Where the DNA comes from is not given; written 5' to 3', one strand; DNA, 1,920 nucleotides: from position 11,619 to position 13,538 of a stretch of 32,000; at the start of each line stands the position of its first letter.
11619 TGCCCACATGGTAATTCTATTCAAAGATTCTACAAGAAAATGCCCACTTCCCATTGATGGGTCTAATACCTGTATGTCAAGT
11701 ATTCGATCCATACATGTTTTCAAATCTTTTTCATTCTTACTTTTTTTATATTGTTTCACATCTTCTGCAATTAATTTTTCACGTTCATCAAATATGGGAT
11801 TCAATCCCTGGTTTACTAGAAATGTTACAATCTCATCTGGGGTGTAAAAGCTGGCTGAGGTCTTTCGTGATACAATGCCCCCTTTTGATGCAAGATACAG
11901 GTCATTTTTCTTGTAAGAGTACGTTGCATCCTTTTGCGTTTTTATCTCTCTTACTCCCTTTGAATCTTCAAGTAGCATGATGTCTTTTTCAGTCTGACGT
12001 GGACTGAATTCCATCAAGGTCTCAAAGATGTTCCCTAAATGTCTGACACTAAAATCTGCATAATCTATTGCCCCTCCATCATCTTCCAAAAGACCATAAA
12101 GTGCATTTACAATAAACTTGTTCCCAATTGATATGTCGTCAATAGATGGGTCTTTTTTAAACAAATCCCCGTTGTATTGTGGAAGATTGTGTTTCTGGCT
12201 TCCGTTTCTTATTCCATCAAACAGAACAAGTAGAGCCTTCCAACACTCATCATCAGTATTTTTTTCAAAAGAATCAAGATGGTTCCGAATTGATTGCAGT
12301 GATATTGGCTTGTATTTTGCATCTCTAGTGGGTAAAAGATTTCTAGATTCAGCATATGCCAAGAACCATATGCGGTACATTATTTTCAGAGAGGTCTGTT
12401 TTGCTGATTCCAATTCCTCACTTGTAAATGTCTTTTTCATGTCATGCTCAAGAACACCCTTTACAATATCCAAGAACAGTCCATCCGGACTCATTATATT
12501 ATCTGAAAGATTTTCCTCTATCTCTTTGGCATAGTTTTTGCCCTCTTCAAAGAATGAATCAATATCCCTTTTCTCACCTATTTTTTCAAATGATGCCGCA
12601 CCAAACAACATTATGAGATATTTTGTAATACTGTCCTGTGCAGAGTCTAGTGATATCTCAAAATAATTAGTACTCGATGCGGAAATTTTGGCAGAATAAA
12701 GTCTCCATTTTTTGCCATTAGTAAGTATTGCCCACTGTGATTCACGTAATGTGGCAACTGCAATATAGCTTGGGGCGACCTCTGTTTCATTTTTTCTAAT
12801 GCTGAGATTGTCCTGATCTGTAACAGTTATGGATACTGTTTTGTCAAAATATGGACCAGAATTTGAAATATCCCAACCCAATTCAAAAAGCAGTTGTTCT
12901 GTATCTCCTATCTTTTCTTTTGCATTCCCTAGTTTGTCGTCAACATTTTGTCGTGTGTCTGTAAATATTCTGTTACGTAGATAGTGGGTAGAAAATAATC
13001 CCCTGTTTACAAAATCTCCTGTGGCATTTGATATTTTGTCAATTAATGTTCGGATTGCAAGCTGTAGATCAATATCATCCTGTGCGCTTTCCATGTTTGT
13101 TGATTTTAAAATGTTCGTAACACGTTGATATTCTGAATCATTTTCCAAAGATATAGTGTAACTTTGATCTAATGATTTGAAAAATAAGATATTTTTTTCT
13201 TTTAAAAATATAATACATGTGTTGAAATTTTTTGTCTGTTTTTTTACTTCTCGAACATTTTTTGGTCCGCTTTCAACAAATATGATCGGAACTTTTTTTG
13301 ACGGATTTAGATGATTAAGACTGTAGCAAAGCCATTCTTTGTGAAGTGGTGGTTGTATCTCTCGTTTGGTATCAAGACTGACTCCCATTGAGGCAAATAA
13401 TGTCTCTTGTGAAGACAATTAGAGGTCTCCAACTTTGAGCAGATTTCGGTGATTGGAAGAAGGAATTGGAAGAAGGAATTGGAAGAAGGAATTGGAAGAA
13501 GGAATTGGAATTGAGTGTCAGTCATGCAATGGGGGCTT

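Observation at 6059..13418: Two-gene operon of a giant N6A methyltransferase plus a PLD-nuclease::SNF2-helicase fusion: minimal DISARM-like or split Type ISP-like defence candidate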

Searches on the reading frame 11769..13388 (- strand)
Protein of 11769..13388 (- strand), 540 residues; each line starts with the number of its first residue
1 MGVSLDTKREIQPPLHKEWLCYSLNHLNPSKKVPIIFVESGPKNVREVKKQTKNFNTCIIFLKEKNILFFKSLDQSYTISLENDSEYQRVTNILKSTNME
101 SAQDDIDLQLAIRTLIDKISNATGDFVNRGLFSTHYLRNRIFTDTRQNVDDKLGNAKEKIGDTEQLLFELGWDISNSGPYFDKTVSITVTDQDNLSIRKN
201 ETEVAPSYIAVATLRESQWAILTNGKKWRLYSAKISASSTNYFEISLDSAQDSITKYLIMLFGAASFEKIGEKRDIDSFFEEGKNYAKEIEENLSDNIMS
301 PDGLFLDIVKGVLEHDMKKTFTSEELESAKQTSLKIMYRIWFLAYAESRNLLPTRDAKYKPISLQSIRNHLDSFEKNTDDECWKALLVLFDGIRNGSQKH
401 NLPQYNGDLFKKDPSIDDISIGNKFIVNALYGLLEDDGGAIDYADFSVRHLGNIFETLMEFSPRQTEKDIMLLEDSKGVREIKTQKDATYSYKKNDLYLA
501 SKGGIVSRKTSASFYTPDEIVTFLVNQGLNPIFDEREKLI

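Call 51: predict_structure(alignment_id=A2)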
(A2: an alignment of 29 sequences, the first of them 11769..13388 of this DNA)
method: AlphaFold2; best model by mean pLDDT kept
length: 540 residues; sequences in the alignment: 29
mean_pLDDT: 82.4   pTM: 0.76
mean pLDDT of the five models: 82.4, 81.7, 81.0, 79.9, 79.4
residues with pLDDT >= 90: 186; 70-90: 279; 50-70: 54; < 50: 21
segments of 3 or more residues with pLDDT < 50: 503-521
pLDDT, mean of each block of 10 residues (from residue 1): 86 85 89 91 89 90 92 90 78 85 88 85 72 77 83 90 91 70 88 84 86 89 93 73 87 90 91 87 79 79 86 92 93 92 83 83 92 88 96 91 82 93 93 84 71 76 84 64 63 83 41 37 60 66
secondary structure, 60 per line:
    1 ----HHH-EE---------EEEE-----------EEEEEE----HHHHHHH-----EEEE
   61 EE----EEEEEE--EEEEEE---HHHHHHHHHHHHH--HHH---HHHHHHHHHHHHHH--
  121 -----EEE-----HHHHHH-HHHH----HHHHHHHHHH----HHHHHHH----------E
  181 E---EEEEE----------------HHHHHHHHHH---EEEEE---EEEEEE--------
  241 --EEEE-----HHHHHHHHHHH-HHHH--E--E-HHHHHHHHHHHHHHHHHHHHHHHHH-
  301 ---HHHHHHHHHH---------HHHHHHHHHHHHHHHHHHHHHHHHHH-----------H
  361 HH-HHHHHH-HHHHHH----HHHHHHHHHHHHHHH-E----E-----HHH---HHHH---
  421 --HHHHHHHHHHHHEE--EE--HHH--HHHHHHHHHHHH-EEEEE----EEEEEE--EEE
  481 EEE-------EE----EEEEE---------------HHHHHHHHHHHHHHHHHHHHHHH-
elements in order: E20-23 E35-40 H45-51 E57-62 E67-72 E75-80 H84-96 H105-118 E126-128 H134-139 H141-144 H149-158 H163-169 E185-189 H206-215 E219-223 E227-232 E243-246 H252-262 H264-267 H275-299 H304-313 H323-348 H364-369 H371-376 H381-395 H414-417 H423-434 H448-459 E461-465 E470-475 E478-483 E497-501 H517-539

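Call 55: fold_search(model_id=the predicted structure, library=pdb)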
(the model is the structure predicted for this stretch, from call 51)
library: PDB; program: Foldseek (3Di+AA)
matches with E <= 10: 268; with E <= 0.001: 0
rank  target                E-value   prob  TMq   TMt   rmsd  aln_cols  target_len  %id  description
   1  4zsx_B                4.7e-01  0.06  0.11  0.17  18.9       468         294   10  Structure of a fusion protein with a helix linker, 2ARH-3-3KAW-2.0 (released 2015-08-19)
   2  3l4d_C                5.4e-01  0.02  0.11  0.12  26.2       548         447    9  Crystal structure of sterol 14-alpha demethylase (CYP51) from Leishmania infantum in complex with fluconazole (released 2009-12-29)
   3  9bv8                  5.7e-01  0.02  0.09  0.10  27.7       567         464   11  Crystal structure of human CYP3A4 in complex with SJYHJ-114 (released 2025-04-16)
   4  4zsx_A                6.0e-01  0.06  0.14  0.20  18.9       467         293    9  Structure of a fusion protein with a helix linker, 2ARH-3-3KAW-2.0 (released 2015-08-19)
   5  3g5n_D                6.4e-01  0.02  0.08  0.09  28.1       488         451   12  Triple ligand occupancy crystal structure of cytochrome P450 2B4 in complex with the inhibitor 1-biphenyl-4-methyl-1H- (released 2009-05-12)
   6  8k51_B                7.1e-01  0.06  0.07  0.10  15.0       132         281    9  Crystal structure of arylamine N-acyltransferase from Streptomyces aureus (released 2024-07-24)
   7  3juv_A                1.0e+00  0.01  0.08  0.09  27.5       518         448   10  Crystal structure of human lanosterol 14alpha-demethylase (CYP51) (released 2010-03-02)
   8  7ufe_B                1.1e+00  0.01  0.09  0.10  28.1       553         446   11  Human CYP3A4 bound to an inhibitor (released 2022-07-27)
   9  3g5n_B                1.2e+00  0.01  0.09  0.10  27.6       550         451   12  Triple ligand occupancy crystal structure of cytochrome P450 2B4 in complex with the inhibitor 1-biphenyl-4-methyl-1H- (released 2009-05-12)
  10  9hvq_M                1.3e+00  0.02  0.08  0.05  21.4       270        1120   11  Structure of the transcribing Pol II-DSIF-PAF-SPT6-RECQL5 complex (released 2025-07-16)
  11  2ajr_A                1.4e+00  0.04  0.10  0.15  17.5       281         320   11  Crystal structure of Possible 1-phosphofructokinase (EC 2.7.1.56) (tm0828) from Thermotoga Maritima at 2.46 A resoluti (released 2005-10-11)
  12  5iza_A                1.4e+00  0.02  0.08  0.10  21.6       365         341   13  Protein-protein interaction (released 2017-07-05)
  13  3ffi_B                1.4e+00  0.01  0.07  0.08  20.0       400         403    9  HIV-1 RT with pyridone non-nucleoside inhibitor (released 2009-12-15)
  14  6k9c_B                1.5e+00  0.02  0.11  0.12  27.5       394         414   10  The apo structure of NrS-1 C terminal region (305-718) (released 2020-04-08)
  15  8k56_A                1.5e+00  0.04  0.06  0.10  15.2       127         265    8  Crystal structure of arylamine N-acyltransferase from Streptomyces aureus complexed with acyl-SNAC (released 2024-07-24)
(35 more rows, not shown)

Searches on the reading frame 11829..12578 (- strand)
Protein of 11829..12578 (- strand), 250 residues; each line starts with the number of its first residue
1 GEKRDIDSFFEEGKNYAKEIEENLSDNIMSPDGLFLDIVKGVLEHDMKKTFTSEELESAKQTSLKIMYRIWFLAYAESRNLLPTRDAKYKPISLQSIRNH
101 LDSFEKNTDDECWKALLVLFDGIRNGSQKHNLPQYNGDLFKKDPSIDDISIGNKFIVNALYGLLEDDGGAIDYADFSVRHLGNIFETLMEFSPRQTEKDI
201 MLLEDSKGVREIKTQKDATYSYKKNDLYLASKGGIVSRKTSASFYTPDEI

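Call 56: search_protein_families(library=pfam, proteins=[window:11829-12578:-], max_evalue=10)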
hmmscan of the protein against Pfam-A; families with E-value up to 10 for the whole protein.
window:11829-12578:- (250 aa): 2 families
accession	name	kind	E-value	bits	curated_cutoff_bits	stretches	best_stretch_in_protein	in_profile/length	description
PF13708.11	DUF4942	-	0.036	14.2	25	1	86-201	36-134/190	Domain of unknown function (DUF4942)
PF00772.26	DnaB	-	0.17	12.3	23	1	171-207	30-66/103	DnaB-like helicase N terminal domain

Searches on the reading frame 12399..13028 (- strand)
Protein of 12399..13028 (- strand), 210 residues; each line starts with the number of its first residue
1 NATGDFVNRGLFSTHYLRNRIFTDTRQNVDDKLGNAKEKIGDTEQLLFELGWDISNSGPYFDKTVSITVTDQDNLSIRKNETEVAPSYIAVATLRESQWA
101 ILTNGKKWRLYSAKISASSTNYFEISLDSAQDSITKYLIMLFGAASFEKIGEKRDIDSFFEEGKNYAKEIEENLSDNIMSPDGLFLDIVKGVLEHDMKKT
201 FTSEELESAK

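Call 76: search_protein_representatives(protein=window:12399-13028:-)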
Query: 210 residues. Proteins with E-value up to 0.001 (for the whole library): 325; up to 1e-10: 44; up to 1e-30: 16. The best 150 are listed.
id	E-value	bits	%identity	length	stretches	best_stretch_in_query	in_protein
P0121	4.6e-131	450.8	100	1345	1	1-210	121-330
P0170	4.3e-61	222.5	50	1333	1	1-210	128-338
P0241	1.2e-57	211.2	52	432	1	2-210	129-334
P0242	3.7e-53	196.6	50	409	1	1-210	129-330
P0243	1.6e-51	191.3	54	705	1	40-210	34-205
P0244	8.1e-41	156.3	41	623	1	2-210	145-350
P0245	1.4e-38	149.1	42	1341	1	2-209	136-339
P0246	8.1e-38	146.5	45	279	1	4-182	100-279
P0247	9.4e-37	143.1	47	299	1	1-166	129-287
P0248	1.9e-35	138.9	48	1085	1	78-210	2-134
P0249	2.6e-35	138.4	39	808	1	3-210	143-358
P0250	1.1e-34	136.3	37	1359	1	2-210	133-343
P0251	5.5e-33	130.8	46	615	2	58-210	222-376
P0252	1.4e-32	129.4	39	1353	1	2-210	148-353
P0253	2.2e-32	128.8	44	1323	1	2-195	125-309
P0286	2.7e-09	53.5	37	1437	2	58-179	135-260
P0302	2.8e-08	50.2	34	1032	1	59-186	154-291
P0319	1.9e-07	47.4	36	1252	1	59-179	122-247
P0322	3.0e-07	46.8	30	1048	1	60-178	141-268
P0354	1.3e-06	44.8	30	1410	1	59-208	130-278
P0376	4.5e-06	43.0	35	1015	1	70-179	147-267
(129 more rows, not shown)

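Call 79: find_encoding_contigs(protein=P0354, flank=7000, max_places=2)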
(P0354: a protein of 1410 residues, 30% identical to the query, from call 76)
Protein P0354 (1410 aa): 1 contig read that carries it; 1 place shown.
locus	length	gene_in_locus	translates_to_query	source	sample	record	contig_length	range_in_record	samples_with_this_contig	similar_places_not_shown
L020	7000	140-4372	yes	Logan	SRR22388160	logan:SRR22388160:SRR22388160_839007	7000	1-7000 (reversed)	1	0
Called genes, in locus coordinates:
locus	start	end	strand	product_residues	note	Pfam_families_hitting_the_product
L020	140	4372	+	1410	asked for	PF02384:N6_Mtase (faint), PF20473:MmeI_Mtase (faint), PF07669:Eco57I, PF12950:TaqI_C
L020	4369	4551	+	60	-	-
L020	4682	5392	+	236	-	-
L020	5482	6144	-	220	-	-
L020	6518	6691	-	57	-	-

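Call 80: find_encoding_contigs(protein=P0302, flank=7000, max_places=2)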
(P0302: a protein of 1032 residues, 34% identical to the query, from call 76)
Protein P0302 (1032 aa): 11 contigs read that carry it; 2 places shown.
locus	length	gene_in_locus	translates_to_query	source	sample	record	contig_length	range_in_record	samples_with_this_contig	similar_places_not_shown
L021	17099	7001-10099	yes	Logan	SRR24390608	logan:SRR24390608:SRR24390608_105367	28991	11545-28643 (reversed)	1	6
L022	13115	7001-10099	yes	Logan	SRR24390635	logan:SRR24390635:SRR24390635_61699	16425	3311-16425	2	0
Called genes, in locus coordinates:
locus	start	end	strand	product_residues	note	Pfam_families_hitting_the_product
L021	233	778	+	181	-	-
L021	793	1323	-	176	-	PF01541:GIY-YIG (faint)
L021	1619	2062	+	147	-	-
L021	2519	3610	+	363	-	-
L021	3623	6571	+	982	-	PF00176:SNF2-rel_dom, PF00270:DEAD, PF04851:ResIII, PF00271:Helicase_C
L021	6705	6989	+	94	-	-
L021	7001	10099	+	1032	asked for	PF02384:N6_Mtase, PF20473:MmeI_Mtase (weak), PF07669:Eco57I, PF12950:TaqI_C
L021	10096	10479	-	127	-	-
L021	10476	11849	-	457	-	PF04055:Radical_SAM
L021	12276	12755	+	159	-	PF00072:Response_reg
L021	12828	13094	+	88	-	PF01527:HTH_Tnp_1, PF02796:HTH_7 (faint)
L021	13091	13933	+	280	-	PF13276:HTH_21, PF00665:rve, PF13683:rve_3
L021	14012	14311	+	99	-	-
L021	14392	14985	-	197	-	PF20066:Glyoxalase_8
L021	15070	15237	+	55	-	-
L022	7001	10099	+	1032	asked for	PF02384:N6_Mtase, PF20473:MmeI_Mtase (weak), PF07669:Eco57I, PF12950:TaqI_C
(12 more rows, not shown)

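Call 81: find_encoding_contigs(protein=P0322, flank=7000, max_places=1)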
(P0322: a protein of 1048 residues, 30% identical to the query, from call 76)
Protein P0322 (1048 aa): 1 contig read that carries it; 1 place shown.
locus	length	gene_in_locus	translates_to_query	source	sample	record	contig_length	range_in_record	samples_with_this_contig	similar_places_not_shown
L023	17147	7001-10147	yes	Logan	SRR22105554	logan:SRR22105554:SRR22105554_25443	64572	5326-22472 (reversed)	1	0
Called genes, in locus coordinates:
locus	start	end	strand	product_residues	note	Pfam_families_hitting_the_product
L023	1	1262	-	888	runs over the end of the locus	PF00271:Helicase_C (weak)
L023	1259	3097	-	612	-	PF13091:PLDc_2 (weak)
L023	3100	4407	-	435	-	-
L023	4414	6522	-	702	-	PF11074:DUF2779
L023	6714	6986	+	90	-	-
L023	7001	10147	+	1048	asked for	PF02384:N6_Mtase, PF20473:MmeI_Mtase, PF07669:Eco57I, PF12950:TaqI_C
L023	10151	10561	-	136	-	-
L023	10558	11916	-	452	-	PF04055:Radical_SAM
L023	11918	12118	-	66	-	-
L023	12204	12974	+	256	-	-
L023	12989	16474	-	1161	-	PF00176:SNF2-rel_dom, PF00271:Helicase_C, PF04471:Mrr_cat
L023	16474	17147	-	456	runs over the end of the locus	PF15611:EH_Signature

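Call 82: find_encoding_contigs(protein=P0319, flank=7000, max_places=1)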
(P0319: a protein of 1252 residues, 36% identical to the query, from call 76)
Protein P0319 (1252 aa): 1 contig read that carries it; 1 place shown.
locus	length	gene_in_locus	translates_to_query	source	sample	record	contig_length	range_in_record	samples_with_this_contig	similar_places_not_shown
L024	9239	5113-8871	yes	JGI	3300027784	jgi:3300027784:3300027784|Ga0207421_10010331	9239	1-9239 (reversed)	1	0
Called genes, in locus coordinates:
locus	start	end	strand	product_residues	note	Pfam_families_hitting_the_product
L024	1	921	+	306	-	?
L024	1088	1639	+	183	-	-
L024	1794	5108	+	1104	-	PF04851:ResIII, PF00176:SNF2-rel_dom, PF00270:DEAD (weak), PF00271:Helicase_C, PF13020:NOV_C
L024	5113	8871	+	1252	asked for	PF02384:N6_Mtase (weak), PF20473:MmeI_Mtase, PF07669:Eco57I, PF12950:TaqI_C (weak)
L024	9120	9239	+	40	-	?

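Call 83: find_encoding_contigs(protein=P0286, flank=7000, max_places=1)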
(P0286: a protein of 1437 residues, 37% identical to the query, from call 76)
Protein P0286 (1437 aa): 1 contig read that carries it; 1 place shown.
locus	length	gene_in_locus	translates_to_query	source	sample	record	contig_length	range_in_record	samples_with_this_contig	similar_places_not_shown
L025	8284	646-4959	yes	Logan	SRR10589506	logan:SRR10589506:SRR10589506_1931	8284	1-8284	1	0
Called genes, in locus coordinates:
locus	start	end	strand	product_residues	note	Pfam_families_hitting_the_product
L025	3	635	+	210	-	?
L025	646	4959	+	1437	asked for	PF02384:N6_Mtase (faint), PF20473:MmeI_Mtase (weak), PF07669:Eco57I, PF12950:TaqI_C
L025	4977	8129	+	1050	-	PF03425:CBM_11 (faint), PF16889:Hepar_II_III_N, PF07940:Hepar_II_III_C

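Call 84: find_encoding_contigs(protein=P0376, flank=7000, max_places=1)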
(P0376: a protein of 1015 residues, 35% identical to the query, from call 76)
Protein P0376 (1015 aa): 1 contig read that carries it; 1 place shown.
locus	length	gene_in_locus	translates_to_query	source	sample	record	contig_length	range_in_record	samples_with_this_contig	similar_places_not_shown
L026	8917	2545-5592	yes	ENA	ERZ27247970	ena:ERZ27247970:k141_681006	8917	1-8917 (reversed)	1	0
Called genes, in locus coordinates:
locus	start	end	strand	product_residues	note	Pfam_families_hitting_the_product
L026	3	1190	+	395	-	?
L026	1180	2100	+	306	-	-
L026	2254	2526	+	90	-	-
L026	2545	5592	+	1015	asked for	PF02384:N6_Mtase, PF20473:MmeI_Mtase, PF07669:Eco57I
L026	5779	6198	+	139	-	-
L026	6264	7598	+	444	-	PF04055:Radical_SAM (weak)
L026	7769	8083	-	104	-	PF13560:HTH_31, PF01381:HTH_3, PF13443:HTH_26 (weak)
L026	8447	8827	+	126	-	PF13924:Lipocalin_5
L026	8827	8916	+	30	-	?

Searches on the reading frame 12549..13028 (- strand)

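Call 56: search_protein_families(library=pfam, proteins=[window:12579-13028:-], max_evalue=10)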
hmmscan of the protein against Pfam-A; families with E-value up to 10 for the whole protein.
window:12579-13028:- (150 aa): 0 families

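Call 63: search_protein_families(library=padloc, proteins=[window:12549-13028:-], max_evalue=10)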
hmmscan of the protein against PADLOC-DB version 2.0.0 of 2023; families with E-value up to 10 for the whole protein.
window:12549-13028:- (160 aa): 1 family
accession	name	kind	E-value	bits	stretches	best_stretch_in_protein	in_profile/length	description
PDLC03613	REase_MTase_IIG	-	0.0057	12.3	1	97-131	156-190/1250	Type IIG restriction enzyme-methyltransferase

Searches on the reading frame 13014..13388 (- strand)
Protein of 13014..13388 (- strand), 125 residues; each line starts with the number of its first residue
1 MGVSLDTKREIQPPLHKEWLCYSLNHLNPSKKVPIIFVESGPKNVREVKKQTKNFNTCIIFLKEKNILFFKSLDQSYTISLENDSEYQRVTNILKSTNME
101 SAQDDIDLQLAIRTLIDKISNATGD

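Call 56: search_protein_families(library=pfam, proteins=[window:13014-13388:-], max_evalue=10)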
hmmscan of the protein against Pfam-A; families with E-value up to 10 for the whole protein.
window:13014-13388:- (125 aa): 2 families
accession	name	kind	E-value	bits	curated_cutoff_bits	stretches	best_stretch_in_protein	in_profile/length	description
PF07405.16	DUF1506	-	0.042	14.5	25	1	55-109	13-63/127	Protein of unknown function (DUF1506)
PF00004.35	AAA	-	0.069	14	21.2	1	37-95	38-89/131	ATPase family associated with various cellular activities (AAA)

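Call 63: search_protein_families(library=padloc, proteins=[window:13014-13388:-], max_evalue=10)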
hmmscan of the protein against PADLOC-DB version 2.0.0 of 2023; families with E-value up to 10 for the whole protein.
window:13014-13388:- (125 aa): 0 families
